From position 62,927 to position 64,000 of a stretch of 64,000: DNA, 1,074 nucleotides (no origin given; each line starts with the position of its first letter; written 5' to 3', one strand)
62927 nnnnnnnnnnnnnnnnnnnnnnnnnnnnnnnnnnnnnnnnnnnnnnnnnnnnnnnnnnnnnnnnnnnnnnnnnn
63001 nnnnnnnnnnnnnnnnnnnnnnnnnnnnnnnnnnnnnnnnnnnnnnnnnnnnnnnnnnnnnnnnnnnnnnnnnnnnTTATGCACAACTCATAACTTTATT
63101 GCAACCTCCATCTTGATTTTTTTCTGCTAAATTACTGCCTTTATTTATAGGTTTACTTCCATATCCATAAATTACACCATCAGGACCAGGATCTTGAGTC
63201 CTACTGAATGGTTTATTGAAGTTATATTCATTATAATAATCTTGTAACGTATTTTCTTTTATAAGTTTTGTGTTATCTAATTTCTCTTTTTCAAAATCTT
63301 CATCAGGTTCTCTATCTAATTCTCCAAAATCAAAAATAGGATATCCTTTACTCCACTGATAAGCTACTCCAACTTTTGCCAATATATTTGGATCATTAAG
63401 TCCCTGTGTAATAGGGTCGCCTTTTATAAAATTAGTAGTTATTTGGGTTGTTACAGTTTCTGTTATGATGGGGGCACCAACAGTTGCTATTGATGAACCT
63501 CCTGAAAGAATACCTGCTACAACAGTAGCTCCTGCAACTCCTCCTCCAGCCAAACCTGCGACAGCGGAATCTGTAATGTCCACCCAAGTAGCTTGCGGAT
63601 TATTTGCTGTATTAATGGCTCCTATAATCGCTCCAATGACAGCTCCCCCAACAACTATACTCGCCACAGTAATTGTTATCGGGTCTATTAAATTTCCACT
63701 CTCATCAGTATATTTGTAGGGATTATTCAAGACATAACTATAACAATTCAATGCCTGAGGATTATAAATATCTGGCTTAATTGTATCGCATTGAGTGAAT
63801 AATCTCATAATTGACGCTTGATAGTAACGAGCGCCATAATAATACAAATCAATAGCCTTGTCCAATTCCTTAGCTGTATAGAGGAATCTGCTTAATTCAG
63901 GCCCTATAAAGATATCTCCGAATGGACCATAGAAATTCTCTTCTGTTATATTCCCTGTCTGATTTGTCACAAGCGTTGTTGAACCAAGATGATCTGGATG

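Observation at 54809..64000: Tightly coupled array of five or more short YD-repeat/RHS-tip polymorphic toxin genes, each with its own immunity gene, in a DPANN-like archaeon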

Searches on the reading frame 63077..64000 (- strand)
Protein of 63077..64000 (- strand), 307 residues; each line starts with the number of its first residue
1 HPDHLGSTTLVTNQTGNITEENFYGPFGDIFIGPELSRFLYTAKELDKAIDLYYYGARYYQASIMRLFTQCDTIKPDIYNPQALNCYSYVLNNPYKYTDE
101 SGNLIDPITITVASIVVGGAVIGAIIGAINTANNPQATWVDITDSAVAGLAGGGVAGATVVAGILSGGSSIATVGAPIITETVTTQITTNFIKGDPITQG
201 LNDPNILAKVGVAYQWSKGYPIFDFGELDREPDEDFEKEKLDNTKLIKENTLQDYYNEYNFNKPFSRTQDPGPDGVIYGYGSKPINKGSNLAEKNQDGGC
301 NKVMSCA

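Call 3: search_protein_families(library=pfam, proteins=[window:63077-64000:-], max_evalue=0.1)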
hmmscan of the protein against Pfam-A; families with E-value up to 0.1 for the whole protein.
window:63077-64000:- (307 aa): 0 families

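Call 4: search_protein_families(library=ncbifam, proteins=[window:63077-64000:-], max_evalue=0.1)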
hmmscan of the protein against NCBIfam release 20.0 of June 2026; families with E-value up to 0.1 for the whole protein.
window:63077-64000:- (307 aa): 1 family
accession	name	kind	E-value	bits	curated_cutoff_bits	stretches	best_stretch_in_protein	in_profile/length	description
TIGR03696.1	Rhs_assc_core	domain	8.8e-15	55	32.5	1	24-102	1-75/76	RHS repeat-associated core domain-containing protein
